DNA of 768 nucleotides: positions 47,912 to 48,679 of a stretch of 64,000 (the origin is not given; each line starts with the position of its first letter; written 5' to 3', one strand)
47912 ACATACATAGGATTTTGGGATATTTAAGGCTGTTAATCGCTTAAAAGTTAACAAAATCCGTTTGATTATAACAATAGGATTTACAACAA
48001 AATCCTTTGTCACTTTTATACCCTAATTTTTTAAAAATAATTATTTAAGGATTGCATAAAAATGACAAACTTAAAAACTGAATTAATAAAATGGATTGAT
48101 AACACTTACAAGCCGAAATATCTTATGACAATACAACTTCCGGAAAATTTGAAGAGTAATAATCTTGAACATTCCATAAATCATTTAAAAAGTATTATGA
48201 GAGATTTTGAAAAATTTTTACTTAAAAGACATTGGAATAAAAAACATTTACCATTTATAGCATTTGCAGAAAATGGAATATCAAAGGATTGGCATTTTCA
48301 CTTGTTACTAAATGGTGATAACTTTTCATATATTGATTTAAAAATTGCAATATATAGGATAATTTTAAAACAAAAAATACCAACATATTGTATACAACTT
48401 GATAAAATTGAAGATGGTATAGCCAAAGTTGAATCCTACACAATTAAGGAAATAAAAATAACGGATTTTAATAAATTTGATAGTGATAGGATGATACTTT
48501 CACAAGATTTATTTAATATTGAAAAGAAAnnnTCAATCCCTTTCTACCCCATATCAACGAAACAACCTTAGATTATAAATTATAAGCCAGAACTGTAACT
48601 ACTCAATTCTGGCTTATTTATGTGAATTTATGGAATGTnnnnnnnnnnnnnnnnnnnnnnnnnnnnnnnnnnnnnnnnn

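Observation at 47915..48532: HUH-motif small ORF preceded by an array of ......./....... 7-mers (possible ori-like or operator module)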

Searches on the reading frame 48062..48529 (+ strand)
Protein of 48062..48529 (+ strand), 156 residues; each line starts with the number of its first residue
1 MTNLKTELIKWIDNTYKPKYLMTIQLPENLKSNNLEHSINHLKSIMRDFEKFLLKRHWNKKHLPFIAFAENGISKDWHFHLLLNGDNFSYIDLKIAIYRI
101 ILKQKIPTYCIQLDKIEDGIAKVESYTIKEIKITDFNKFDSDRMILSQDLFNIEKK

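Call 3: search_protein_families(library=pfam, proteins=[window:48062-48529:+], max_evalue=10)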
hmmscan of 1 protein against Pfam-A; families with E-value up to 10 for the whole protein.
window:48062-48529:+ (156 aa): 1 family
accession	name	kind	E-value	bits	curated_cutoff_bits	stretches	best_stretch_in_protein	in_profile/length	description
PF23343.2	REP_ORF2-G2P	-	8.3e-07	29.7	27.8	1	32-129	10-97/99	Replication-associated protein ORF2/G2P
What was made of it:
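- On Pfam PF23343 REP_ORF2-G2P: 29.7 bits against 27.8 (call 3).
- Closest known: Pfam PF23343 REP_ORF2-G2P. Same: The protein scores above the gathering threshold, aligned over residues 32-129 to profile positions 10-97 of 99, which covers the HUH and Tyr motifs (call 3).
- The Pfam family is named after phage ORF2/G2P proteins (call 3). Pfam Y1_Tnp does not match even at E <= 10 (call 3).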

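Call 4: search_protein_families(library=ncbifam, proteins=[window:48062-48529:+], max_evalue=10)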
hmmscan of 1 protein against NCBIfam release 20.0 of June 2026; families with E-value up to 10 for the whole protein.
window:48062-48529:+ (156 aa): 0 families
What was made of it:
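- On Canonical conjugative relaxases (MOB F/P/Q/V families): No relaxase family appears in Pfam at E <= 10 or in NCBIfam (calls 3, 4).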

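Call 5: search_protein_families(library=phrogs, proteins=[window:48062-48529:+], max_evalue=10)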
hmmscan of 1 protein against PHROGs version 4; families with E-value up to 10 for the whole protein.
window:48062-48529:+ (156 aa): 3 families
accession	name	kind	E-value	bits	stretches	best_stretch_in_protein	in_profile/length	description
phrog_3584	-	DNA, RNA and nucleotide metabolism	0.05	14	1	23-86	73-137/265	replication initiation protein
phrog_21407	-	unknown function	0.11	13.7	1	85-122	4-39/89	-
phrog_28763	-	unknown function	0.12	13.5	1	84-105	51-72/132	-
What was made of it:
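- There is a weak match to PHROG 3584, 'replication initiation protein' (E 0.05, call 5).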

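Call 10: find_homologous_proteins(query=window:48062-48529:+, max_evalue=0.01)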
Query window:48062-48529:+ (156 aa): 20 proteins with E <= 0.01 among 37 candidates.
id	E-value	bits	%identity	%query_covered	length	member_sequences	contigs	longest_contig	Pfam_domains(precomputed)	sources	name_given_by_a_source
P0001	7.9e-94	330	96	100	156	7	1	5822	PF23343.3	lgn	-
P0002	1.5e-91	322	93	100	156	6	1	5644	PF23343.3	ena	-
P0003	3.0e-84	299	86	99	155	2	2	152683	PF23343.3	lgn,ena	-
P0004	2.5e-74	266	74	100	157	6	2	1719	PF23343.3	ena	-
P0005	9.9e-72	258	73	100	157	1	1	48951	PF23343.3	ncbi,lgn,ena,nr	ncbi:hypothetical protein HDR59_05185 [bacterium]|nr:hypothetical protein [bacterium]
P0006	1.6e-69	251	69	99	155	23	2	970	-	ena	-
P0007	2.1e-66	241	71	99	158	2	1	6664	PF23343.3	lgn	-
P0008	1.8e-61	225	67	94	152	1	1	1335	PF23343.3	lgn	-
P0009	1.7e-49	186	57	96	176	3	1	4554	PF23343.3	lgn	-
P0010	1.4e-48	183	70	71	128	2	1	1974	-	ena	-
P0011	2.0e-42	163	50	98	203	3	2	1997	-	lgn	-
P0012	5.8e-42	161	50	96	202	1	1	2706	-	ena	-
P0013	1.5e-41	160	50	98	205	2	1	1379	-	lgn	-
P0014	2.2e-41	159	50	100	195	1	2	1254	PF23343.3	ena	-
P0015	3.2e-41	159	47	98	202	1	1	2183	-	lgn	-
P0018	6.1e-26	109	38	98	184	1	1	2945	PF23343.3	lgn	-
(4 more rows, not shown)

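Call 14: find_encoding_contigs(protein=P0003, flank=10000, max_places=4)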
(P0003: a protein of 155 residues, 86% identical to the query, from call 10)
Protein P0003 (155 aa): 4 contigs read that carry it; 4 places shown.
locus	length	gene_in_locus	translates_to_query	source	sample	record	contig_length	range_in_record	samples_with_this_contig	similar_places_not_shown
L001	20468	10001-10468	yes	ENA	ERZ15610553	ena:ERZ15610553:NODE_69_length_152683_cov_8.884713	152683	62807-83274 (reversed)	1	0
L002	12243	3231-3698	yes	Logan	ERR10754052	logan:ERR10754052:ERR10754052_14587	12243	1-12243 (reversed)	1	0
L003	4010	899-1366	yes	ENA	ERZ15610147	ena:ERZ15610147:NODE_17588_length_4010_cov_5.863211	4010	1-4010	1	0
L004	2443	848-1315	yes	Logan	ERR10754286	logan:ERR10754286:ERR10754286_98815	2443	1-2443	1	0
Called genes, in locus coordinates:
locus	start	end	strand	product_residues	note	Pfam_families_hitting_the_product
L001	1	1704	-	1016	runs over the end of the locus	PF04313:HSDR_N, PF04851:ResIII, PF18766:SWI2_SNF2, PF22679:T1R_D3-like, PF11867:T1RH-like_C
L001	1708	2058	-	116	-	-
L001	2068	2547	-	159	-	-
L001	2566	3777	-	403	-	PF01420:Methylase_S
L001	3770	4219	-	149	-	-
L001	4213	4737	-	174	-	PF16289:PIN_12 (weak)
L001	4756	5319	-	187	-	-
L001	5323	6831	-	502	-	PF12161:HsdM_N, PF02384:N6_Mtase, PF07669:Eco57I (weak)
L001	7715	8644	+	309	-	PF05063:MT-A70 (weak)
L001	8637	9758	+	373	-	PF00145:DNA_methylase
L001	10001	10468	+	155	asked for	PF23343:REP_ORF2-G2P (weak)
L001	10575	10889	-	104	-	PF12599:DUF3768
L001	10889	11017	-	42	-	-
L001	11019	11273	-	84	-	-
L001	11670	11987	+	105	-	PF05015:HigB-like_toxin (weak)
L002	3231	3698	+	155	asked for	PF23343:REP_ORF2-G2P (weak)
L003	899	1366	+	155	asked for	PF23343:REP_ORF2-G2P (weak)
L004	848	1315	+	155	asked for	PF23343:REP_ORF2-G2P (weak)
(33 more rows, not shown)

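Call 15: find_encoding_contigs(protein=P0005, flank=10000, max_places=4)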
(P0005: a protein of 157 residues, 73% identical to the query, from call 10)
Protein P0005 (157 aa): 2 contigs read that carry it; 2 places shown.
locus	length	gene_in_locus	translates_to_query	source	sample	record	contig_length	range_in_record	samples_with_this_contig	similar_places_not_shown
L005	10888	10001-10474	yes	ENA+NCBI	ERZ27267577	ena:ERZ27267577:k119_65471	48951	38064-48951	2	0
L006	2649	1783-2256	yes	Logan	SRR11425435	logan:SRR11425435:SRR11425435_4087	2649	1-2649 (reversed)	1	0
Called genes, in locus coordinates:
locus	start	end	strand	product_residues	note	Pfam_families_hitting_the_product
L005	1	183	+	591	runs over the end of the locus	PF00664:ABC_membrane, PF02463:SMC_N (weak), PF00005:ABC_tran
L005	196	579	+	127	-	-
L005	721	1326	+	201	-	PF13505:OMP_b-brl, PF01617:Surface_Ag_2, PF02462:Opacity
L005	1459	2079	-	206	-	-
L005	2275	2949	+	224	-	-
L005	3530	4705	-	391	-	PF00009:GTP_EFTU, PF03144:GTP_EFTU_D2, PF03143:GTP_EFTU_D3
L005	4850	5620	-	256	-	PF07685:GATase_3 (faint), PF09825:BPL_N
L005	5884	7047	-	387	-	PF13657:Couple_hipA, PF07804:HipA_C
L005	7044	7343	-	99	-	PF01381:HTH_3, PF13443:HTH_26 (weak)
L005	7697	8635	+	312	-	PF05063:MT-A70 (weak)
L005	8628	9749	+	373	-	PF00145:DNA_methylase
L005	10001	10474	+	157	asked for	PF23343:REP_ORF2-G2P (weak)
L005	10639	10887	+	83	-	?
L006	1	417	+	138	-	?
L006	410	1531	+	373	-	PF00145:DNA_methylase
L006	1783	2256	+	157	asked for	PF23343:REP_ORF2-G2P (weak)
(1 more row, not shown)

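Call 20: find_related_loci(query=A1, collection=genome_contigs, flank=10000)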
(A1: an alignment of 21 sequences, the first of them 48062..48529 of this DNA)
Query A1 (156 aa) in genome_contigs; peptide patterns used: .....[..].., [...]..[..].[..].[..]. (x = any residue, [..] = any of these).
58 stretches matched a pattern; 38 encode a relative of the query (tblastn E <= 1e-3); 38 distinct loci.
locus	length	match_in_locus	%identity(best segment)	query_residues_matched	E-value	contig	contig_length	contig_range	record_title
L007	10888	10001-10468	73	1-156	2e-76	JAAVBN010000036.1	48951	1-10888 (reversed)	MAG: bacterium isolate Mgla_MAG_18-bin_5 c_000000125946, whole genome shotgun sequence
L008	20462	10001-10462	55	3-156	7e-56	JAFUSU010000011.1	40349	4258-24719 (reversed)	MAG: Alphaproteobacteria bacterium isolate RGIG4793 Roe_deer_Reticulum-3__c1059, whole genome shotgun sequence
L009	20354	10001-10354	70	39-156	2e-54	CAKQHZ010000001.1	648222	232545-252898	MAG: uncultured Alphaproteobacteria bacterium isolate REFINED_METABAT215_TOP10_CONTIGS_1500_ASSEMBLY_K77_MERGED__Hadza_M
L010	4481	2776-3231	51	5-156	3e-50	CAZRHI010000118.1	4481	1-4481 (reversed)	MAG TPA_asm: uncultured Acetobacter sp. isolate SRP199465_co2_2 genome assembly, contig: NODE_57187_length_4481_cov_7.79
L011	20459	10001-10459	50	4-156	5e-49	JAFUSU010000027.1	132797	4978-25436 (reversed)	MAG: Alphaproteobacteria bacterium isolate RGIG4793 Roe_deer_Reticulum-3__c2417, whole genome shotgun sequence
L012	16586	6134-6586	54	3-153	5e-48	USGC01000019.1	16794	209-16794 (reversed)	uncultured bacterium isolate UMGS1686 genome assembly, contig: NODE_1922_length_16794_cov_5.435928, whole genome shotgun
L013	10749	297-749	50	2-153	9e-46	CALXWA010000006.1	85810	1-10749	MAG: uncultured Alphaproteobacteria bacterium isolate BRZ_FL__bin18 genome assembly, contig: BRZ_FL__NODE_471_length_858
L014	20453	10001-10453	50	2-153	2e-45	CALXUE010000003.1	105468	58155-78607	MAG: uncultured Alphaproteobacteria bacterium isolate BRZ_MQ__bin8 genome assembly, contig: BRZ_MQ__NODE_260_length_1054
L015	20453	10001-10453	50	2-153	1e-45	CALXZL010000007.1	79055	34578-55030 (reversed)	MAG: uncultured Alphaproteobacteria bacterium isolate BRZ_FT__bin57 genome assembly, contig: BRZ_FT__NODE_550_length_790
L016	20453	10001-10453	50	2-153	2e-45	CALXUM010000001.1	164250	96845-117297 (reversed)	MAG: uncultured Alphaproteobacteria bacterium isolate BRZ_CT__bin98 genome assembly, contig: BRZ_CT__NODE_143_length_164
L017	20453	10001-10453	50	2-153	1e-45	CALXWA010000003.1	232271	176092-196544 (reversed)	MAG: uncultured Alphaproteobacteria bacterium isolate BRZ_FL__bin18 genome assembly, contig: BRZ_FL__NODE_79_length_2322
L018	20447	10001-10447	49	4-153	3e-45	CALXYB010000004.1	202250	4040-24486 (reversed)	MAG: uncultured Alphaproteobacteria bacterium isolate BRZ_DL__bin79 genome assembly, contig: BRZ_DL__NODE_62_length_2022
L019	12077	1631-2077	49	4-153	6e-45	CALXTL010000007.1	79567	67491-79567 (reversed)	MAG: uncultured Alphaproteobacteria bacterium isolate BRZ_KN__bin99 genome assembly, contig: BRZ_KN__NODE_324_length_795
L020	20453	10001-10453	49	2-153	5e-45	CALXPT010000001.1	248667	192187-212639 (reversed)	MAG: uncultured Alphaproteobacteria bacterium isolate BRZ_CI__bin98 genome assembly, contig: BRZ_CI__NODE_28_length_2486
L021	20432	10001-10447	49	4-153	8e-45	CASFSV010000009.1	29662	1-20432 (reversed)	uncultured Alphaproteobacteria bacterium isolate SI.O7.metabat-bins.100 genome assembly, contig: SI.O7.metabat-bins.100.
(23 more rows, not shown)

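Call 24: find_encoding_contigs(protein=P0001, flank=6000, max_places=2)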
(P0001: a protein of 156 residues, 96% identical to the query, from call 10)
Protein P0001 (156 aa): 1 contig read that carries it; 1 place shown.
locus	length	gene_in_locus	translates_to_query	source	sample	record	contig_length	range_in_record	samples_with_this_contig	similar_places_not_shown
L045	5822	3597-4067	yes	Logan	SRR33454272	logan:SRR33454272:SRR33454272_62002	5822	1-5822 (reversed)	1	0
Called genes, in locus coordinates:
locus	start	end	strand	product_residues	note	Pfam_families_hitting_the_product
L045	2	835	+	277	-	?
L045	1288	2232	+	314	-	PF05063:MT-A70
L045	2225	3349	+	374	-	PF00145:DNA_methylase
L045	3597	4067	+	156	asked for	PF23343:REP_ORF2-G2P (weak)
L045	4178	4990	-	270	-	PF18863:AbiJ_NTD4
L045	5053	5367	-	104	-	PF12599:DUF3768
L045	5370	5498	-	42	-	-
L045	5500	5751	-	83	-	-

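Call 25: find_encoding_contigs(protein=P0002, flank=6000, max_places=2)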
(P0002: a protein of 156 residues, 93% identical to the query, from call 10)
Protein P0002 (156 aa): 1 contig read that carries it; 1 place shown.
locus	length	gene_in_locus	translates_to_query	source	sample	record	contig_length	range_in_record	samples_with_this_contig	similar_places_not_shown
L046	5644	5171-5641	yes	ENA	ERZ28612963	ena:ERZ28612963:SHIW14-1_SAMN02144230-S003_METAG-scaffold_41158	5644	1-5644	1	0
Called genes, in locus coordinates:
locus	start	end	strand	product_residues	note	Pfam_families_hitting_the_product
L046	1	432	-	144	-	?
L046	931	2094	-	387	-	PF13657:Couple_hipA, PF07804:HipA_C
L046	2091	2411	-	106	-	PF01381:HTH_3, PF13443:HTH_26 (weak)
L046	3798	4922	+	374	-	PF00145:DNA_methylase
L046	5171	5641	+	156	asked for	PF23343:REP_ORF2-G2P (weak)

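Call 37: search_solved_structures(query=A1, max_evalue=10, show_alignments=2)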
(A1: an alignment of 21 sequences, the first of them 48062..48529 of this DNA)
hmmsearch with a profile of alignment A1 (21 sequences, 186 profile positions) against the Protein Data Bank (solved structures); distinct sequences matched with E-value up to 10: 1.
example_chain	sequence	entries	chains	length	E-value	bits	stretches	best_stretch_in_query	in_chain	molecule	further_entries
6zu5_SB0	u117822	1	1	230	0.31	13.9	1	25-87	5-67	eS1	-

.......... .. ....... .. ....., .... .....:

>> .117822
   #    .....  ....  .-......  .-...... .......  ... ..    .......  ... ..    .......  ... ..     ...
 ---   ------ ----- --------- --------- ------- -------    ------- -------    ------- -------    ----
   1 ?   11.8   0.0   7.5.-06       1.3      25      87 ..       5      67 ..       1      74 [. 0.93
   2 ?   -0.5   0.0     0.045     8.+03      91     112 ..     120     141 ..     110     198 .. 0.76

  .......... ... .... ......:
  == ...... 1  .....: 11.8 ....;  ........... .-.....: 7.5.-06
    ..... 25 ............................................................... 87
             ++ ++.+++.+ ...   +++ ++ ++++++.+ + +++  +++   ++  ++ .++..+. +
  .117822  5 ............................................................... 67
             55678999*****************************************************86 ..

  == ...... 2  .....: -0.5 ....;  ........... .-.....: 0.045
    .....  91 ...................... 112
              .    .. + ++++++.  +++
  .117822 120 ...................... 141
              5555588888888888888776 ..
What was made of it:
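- Tried and rejected: Nothing was found (call 37).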

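Call 38: search_protein_families(library=pfam, alignment_id=A1, max_evalue=0.1)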
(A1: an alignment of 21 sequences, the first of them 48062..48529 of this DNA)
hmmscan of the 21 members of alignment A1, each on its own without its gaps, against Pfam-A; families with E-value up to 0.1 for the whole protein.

A. member 1, window:48062-48529:+ (156 aa): 1 family
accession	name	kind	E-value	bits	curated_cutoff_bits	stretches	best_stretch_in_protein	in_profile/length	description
PF23343.2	REP_ORF2-G2P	-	8.3e-07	29.7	27.8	1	32-129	10-97/99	Replication-associated protein ORF2/G2P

B. families by the number of members that match (of 21 scanned): 6 families
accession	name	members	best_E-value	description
PF23343.2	REP_ORF2-G2P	19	3.9e-07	Replication-associated protein ORF2/G2P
PF25119.1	HSNSD_N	1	0.034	Heparan sulfate-N-deacetylase, N-terminal domain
PF11486.13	DUF3212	1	0.041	Protein of unknown function (DUF3212)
PF14276.11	DUF4363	1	0.07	Domain of unknown function (DUF4363)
PF12844.13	HTH_19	1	0.072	Helix-turn-helix domain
PF06986.16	F_T4SS_TraN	1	0.079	F-type Type IV secretion system, TraN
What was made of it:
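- On Pfam PF23343 REP_ORF2-G2P: 19 of 21 homologues match at E <= 0.1 (call 38).
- Pfam REP_ORF2-G2P scores above its gathering cut-off (call 3), and 19 of 21 homologues also match (call 38).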

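Call 40: predict_structure(alignment_id=A1)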
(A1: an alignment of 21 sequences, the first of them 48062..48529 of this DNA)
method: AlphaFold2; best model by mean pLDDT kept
length: 156 residues; sequences in the alignment: 21
mean_pLDDT: 82.0   pTM: 0.80
mean pLDDT of the five models: 82.0, 79.1, 78.6, 78.1, 75.0
residues with pLDDT >= 90: 46; 70-90: 85; 50-70: 22; < 50: 3
segments of 3 or more residues with pLDDT < 50: none
pLDDT, mean of each block of 10 residues (from residue 1): 65 76 90 86 91 72 82 75 82 94 93 90 81 80 83 68
secondary structure, 60 per line:
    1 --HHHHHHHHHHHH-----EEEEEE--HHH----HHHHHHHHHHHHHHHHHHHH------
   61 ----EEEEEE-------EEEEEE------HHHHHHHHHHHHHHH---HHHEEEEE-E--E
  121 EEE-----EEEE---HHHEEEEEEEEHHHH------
elements in order: H3-14 E20-25 H35-54 E65-70 E78-83 H90-104 E111-115 E120-123 E129-132 E139-146 H147-150
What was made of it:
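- On HUH endonuclease superfamily, Rep class: The region was not helical in the shallower 21-sequence model (call 40).
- In that model Y126 was not helical (call 40).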
